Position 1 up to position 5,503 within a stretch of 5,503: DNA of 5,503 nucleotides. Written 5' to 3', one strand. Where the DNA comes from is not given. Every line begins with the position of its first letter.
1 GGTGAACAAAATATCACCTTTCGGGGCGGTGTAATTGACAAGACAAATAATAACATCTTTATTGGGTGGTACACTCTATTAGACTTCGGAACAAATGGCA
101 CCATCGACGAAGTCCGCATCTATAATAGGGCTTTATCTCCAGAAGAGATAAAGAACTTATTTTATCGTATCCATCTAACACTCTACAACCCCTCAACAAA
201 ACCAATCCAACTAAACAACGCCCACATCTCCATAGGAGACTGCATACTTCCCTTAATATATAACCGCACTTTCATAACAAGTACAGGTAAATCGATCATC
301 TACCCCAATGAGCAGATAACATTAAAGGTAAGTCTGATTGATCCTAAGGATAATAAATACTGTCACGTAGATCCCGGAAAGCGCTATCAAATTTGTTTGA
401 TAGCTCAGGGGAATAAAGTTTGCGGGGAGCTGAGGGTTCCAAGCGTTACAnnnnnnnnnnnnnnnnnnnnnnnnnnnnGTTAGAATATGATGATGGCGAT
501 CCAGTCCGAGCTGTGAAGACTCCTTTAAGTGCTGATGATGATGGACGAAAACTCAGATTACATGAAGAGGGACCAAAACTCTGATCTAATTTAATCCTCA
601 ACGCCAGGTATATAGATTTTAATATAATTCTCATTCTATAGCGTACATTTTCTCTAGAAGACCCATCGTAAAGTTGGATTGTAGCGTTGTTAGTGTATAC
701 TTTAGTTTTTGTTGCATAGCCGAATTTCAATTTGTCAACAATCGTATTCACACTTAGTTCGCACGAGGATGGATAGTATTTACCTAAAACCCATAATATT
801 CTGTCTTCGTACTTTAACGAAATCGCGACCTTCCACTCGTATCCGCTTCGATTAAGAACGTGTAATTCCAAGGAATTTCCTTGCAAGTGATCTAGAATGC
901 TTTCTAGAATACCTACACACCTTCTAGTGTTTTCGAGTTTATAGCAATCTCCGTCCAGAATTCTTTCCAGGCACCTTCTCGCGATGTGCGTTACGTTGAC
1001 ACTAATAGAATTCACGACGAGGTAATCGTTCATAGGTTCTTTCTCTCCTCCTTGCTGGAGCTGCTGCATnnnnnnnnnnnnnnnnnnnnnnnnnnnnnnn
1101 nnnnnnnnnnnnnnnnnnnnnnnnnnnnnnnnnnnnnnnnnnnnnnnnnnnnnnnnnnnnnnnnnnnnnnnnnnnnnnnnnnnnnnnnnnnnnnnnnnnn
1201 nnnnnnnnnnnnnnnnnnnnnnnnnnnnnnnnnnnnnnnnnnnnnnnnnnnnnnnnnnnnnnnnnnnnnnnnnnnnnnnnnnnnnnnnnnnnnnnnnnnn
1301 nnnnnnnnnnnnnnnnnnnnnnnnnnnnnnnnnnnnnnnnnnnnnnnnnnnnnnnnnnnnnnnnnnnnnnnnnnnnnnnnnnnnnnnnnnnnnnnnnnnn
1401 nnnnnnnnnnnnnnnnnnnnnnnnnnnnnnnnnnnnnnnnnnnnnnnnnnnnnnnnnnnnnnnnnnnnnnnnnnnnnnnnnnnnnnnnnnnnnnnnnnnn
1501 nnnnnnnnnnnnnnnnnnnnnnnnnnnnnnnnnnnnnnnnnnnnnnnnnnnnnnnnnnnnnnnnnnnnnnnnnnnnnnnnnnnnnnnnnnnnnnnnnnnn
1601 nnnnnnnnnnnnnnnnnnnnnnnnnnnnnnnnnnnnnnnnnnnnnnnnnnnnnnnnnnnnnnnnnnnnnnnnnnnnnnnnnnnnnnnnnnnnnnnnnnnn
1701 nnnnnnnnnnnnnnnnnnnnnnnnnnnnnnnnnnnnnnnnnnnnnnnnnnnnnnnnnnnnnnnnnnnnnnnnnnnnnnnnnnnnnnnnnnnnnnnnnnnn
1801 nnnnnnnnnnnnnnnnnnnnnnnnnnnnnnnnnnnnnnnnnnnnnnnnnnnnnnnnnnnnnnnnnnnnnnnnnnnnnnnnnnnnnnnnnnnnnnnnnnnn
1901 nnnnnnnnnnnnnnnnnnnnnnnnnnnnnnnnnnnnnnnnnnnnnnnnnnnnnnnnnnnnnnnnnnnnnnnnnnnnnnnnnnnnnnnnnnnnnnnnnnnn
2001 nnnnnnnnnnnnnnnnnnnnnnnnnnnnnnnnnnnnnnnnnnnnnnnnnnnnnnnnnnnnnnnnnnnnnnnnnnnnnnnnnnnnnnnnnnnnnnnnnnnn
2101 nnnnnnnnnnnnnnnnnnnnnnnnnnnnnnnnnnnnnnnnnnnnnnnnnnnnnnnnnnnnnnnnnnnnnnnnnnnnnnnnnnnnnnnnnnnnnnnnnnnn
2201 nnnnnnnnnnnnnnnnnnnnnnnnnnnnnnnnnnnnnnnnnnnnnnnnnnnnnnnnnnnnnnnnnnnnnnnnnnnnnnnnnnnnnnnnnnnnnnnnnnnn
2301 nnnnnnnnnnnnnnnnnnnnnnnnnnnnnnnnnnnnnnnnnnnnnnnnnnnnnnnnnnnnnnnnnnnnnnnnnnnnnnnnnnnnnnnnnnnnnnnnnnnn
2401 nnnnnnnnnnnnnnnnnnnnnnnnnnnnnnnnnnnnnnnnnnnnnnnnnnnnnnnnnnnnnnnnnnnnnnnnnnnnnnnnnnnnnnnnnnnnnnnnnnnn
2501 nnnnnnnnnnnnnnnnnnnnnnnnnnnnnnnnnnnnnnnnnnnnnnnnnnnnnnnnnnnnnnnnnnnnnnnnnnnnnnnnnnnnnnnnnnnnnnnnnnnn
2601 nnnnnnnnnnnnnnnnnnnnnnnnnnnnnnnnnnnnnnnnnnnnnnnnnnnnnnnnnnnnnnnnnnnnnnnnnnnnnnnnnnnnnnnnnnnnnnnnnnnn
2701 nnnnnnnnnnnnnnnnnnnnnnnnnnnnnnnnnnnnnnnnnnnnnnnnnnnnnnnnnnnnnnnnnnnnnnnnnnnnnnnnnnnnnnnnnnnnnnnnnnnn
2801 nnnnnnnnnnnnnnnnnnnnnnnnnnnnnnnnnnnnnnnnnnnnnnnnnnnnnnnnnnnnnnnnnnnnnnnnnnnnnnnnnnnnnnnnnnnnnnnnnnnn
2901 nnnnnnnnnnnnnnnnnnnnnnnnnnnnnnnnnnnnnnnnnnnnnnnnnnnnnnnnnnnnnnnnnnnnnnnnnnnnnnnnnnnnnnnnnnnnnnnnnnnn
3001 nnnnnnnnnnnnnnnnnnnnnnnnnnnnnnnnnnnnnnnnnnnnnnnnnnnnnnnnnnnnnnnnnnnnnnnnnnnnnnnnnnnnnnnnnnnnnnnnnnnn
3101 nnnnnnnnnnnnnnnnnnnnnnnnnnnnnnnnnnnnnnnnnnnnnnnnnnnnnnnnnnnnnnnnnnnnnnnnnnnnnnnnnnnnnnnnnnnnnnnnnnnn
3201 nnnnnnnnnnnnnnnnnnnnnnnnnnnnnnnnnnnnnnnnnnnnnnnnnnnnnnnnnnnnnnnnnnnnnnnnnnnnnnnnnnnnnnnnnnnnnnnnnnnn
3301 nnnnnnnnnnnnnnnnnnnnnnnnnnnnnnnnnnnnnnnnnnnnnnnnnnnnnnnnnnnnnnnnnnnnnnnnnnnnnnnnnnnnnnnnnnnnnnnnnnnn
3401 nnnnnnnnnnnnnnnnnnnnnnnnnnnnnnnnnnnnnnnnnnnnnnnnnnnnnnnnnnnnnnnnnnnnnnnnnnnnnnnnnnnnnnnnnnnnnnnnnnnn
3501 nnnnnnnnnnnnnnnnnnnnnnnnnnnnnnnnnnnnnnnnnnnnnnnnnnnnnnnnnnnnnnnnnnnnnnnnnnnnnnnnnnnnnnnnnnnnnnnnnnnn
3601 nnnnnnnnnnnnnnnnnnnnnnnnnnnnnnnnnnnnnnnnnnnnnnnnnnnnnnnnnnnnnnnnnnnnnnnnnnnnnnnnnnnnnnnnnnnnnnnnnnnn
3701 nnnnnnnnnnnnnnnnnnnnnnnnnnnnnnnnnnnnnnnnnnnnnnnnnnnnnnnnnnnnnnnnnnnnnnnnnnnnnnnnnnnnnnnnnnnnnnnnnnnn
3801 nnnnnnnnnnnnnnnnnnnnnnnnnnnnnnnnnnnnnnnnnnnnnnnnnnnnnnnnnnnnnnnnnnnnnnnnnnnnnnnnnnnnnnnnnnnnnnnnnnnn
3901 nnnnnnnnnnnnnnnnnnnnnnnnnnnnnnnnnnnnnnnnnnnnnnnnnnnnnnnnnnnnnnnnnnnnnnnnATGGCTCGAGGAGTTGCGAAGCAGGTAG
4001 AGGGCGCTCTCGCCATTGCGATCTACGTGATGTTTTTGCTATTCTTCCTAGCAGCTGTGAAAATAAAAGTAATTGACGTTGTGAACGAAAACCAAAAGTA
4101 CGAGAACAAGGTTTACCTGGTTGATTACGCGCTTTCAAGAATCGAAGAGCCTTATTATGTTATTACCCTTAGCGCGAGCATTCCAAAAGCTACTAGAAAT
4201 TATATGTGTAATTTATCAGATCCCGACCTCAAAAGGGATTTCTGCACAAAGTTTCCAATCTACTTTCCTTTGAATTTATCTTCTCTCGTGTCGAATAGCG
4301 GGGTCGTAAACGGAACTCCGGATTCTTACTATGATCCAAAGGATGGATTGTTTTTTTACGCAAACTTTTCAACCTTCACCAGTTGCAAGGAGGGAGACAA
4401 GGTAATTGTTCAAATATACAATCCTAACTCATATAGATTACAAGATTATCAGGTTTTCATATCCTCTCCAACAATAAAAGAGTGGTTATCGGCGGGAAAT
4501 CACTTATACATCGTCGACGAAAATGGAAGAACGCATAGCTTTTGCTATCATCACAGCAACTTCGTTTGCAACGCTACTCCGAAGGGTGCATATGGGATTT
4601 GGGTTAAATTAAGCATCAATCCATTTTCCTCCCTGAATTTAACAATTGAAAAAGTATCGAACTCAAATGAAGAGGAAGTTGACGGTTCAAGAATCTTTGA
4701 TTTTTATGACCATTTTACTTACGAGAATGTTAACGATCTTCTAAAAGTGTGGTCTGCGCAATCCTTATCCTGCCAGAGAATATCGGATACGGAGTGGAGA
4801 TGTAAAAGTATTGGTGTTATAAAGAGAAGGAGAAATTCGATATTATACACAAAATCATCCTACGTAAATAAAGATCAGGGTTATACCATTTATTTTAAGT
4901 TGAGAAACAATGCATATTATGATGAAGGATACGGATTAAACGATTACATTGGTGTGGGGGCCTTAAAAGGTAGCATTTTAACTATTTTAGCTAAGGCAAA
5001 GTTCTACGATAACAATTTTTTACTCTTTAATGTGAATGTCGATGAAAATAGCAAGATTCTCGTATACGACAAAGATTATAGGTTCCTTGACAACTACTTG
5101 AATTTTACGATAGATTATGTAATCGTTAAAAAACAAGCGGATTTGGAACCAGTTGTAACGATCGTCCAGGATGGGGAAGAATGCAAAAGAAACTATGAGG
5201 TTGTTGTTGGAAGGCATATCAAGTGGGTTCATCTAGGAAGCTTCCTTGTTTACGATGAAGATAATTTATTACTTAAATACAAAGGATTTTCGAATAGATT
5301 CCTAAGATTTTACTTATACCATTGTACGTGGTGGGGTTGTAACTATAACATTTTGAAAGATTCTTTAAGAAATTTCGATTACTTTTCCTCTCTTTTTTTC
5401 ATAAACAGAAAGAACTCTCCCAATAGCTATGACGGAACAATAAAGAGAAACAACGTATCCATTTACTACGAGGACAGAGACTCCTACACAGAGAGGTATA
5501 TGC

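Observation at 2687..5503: HerA/FtsK-type ATPase translationally coupled to a giant membrane-anchored surface protein (candidate undescribed two-gene module)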

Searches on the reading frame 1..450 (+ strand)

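Call 8: search_protein_families(library=pfam, proteins=[window:1-450:+], max_evalue=0.1)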
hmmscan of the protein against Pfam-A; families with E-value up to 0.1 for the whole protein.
window:1-450:+ (150 aa): 3 families
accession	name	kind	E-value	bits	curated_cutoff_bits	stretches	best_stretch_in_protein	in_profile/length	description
PF13385.13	Laminin_G_3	-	2.1e-07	31.6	27.6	1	6-51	106-151/151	Concanavalin A-like lectin/glucanases superfamily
PF02973.23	Sialidase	-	0.0032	17.5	26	1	28-51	159-182/189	Sialidase, N-terminal domain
PF21514.3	FimA-like_C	-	0.027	14.6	27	1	81-143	105-164/189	FimA-like major fimbrial subunit protein, C-terminal domain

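Call 9: search_protein_families(library=ncbifam, proteins=[window:1-450:+], max_evalue=0.1)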
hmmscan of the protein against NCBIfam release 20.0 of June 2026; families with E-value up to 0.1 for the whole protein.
window:1-450:+ (150 aa): 1 family
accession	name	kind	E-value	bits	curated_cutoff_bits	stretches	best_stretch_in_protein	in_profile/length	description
NF052521.1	TafC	equivalog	0.00032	19.9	410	1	27-55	333-361/373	TafC family fimbrial protein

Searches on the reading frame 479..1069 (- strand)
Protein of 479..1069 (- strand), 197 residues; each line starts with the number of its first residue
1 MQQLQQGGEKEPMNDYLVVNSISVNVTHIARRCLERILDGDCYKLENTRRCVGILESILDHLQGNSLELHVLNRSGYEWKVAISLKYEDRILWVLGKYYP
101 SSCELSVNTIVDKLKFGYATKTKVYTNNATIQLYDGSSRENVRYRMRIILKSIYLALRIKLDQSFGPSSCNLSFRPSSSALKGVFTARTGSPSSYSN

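Call 8: search_protein_families(library=pfam, proteins=[window:479-1069:-], max_evalue=0.1)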
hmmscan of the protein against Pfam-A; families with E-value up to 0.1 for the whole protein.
window:479-1069:- (197 aa): 0 families

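Call 9: search_protein_families(library=ncbifam, proteins=[window:479-1069:-], max_evalue=0.1)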
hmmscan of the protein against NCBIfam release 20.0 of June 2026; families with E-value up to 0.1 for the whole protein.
window:479-1069:- (197 aa): 0 families

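Call 82: search_protein_families(library=padloc, proteins=[window:479-1069:-], max_evalue=0.01)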
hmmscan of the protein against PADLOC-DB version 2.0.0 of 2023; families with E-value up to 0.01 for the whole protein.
window:479-1069:- (197 aa): 0 families

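Call 83: search_protein_families(library=phrogs, proteins=[window:479-1069:-], max_evalue=0.01)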
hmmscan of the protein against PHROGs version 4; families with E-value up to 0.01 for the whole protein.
window:479-1069:- (197 aa): 0 families

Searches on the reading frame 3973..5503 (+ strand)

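Call 8: search_protein_families(library=pfam, proteins=[window:3973-5503:+], max_evalue=0.1)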
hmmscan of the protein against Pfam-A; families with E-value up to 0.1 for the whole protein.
window:3973-5503:+ (510 aa): 2 families
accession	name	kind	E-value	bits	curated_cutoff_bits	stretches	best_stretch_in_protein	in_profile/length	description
PF10102.14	DUF2341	-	0.00028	21.7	23.4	1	204-261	27-82/84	Domain of unknown function (DUF2341)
PF18235.6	OST_P2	-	0.062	13.7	25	0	88-147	39-98/133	Oligosaccharyltransferase Peripheral 2 domain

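Call 9: search_protein_families(library=ncbifam, proteins=[window:3973-5503:+], max_evalue=0.1)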
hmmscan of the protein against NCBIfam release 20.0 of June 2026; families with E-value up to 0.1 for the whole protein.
window:3973-5503:+ (510 aa): 0 families

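Call 41: find_homologous_proteins(query=window:3973-5503:+, max_evalue=0.001)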
Query window:3973-5503:+ (510 aa): 1 proteins with E <= 0.001 among 8000 candidates.
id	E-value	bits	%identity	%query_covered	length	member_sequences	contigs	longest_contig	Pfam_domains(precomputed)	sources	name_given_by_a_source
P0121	2.9e-153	529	94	49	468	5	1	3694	-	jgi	-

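Call 50: find_homologous_proteins(query=A3, max_evalue=0.001)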
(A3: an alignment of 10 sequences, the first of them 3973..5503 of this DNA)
Query A3 (10 sequences) (510 aa, profile of the alignment): 1 proteins with E <= 0.001 among 8000 candidates.
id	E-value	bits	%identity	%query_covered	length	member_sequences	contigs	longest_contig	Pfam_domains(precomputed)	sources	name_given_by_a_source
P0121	4.7e-124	434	94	49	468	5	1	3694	-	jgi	-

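Call 52: find_encoding_contigs(protein=P0121, flank=10000, max_places=4)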
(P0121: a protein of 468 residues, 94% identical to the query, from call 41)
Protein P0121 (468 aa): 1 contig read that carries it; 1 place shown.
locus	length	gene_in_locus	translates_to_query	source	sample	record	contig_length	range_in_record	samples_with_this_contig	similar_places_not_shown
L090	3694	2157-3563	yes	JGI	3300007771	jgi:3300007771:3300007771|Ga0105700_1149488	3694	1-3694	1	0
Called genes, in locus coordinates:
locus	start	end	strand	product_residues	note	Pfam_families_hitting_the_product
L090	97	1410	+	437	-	PF01935:DUF87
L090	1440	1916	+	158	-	-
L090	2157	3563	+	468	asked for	-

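Call 64: predict_structure(alignment_id=A4)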
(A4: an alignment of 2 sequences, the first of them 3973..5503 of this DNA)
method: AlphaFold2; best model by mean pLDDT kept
length: 510 residues; sequences in the alignment: 2
mean_pLDDT: 32.4   pTM: 0.23
mean pLDDT of the five models: 32.4, 30.3, 30.3, 30.0, 27.0
residues with pLDDT >= 90: 0; 70-90: 13; 50-70: 14; < 50: 483
segments of 3 or more residues with pLDDT < 50: 28-510
pLDDT, mean of each block of 10 residues (from residue 1): 57 74 59 31 27 29 30 27 31 27 28 31 31 36 37 32 35 33 31 25 25 25 22 25 22 27 32 34 28 30 38 34 42 39 39 42 44 36 33 24 22 22 24 28 34 31 31 25 28 25 27
secondary structure, 60 per line:
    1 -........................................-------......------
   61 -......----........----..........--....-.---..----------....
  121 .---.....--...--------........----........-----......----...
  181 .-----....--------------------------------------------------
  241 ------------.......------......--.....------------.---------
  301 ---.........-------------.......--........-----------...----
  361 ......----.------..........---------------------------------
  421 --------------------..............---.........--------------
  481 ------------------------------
elements in order: H2-41 H49-54 E62-67 H72-79 H84-93 E96-99 E117-121 E125-129 E143-150 E155-162 H168-173 E178-181 E187-190 H253-259 E266-271 E274-278 E304-312 E326-332 E335-342 E354-356 E361-366 E378-387 H441-454 H458-466

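Call 66: search_solved_structures(query=A3, max_evalue=10)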
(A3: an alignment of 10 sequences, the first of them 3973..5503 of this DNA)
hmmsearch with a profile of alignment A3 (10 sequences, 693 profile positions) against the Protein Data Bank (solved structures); distinct sequences matched with E-value up to 10: 2.
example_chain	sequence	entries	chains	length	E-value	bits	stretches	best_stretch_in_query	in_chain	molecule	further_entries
4czt_A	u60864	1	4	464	0.89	11.3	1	342-439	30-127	CBL-INTERACTING SERINE/THREONINE-PROTEIN KINASE 23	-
4czu_A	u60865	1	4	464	0.89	11.3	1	342-439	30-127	CBL-INTERACTING SERINE/THREONINE-PROTEIN KINASE 23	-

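Call 79: search_protein_families(library=pfam, alignment_id=A3, max_evalue=0.1)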
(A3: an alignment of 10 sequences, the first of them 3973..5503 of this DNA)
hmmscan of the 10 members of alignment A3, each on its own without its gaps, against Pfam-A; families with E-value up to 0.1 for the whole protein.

A. member 1, window:3973-5503:+ (510 aa): 2 families
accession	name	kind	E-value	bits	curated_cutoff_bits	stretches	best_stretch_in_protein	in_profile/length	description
PF10102.14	DUF2341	-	0.00028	21.7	23.4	1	204-261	27-82/84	Domain of unknown function (DUF2341)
PF18235.6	OST_P2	-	0.062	13.7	25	0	88-147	39-98/133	Oligosaccharyltransferase Peripheral 2 domain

B. families by the number of members that match (of 10 scanned): 7 families
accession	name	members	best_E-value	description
PF10102.14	DUF2341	2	0.00028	Domain of unknown function (DUF2341)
PF10676.14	gerPA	1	0.00071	Spore germination protein gerPA/gerPF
PF13847.12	Methyltransf_31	1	0.027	Methyltransferase domain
PF04408.29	HA2_N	1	0.041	Helicase associated domain (HA2), winged-helix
PF18235.6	OST_P2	1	0.062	Oligosaccharyltransferase Peripheral 2 domain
PF25620.1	PhiKZ_MCP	1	0.081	Bacteriophage PhiKZ major capsid protein gp120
PF08234.17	Spindle_Spc25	1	0.094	Chromosome segregation protein Spc25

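Call 82: search_protein_families(library=padloc, proteins=[window:3973-5503:+], max_evalue=0.01)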
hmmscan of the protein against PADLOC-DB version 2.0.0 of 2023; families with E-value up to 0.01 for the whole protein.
window:3973-5503:+ (510 aa): 0 families

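Call 83: search_protein_families(library=phrogs, proteins=[window:3973-5503:+], max_evalue=0.01)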
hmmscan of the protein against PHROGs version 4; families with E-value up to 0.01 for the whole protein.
window:3973-5503:+ (510 aa): 0 families
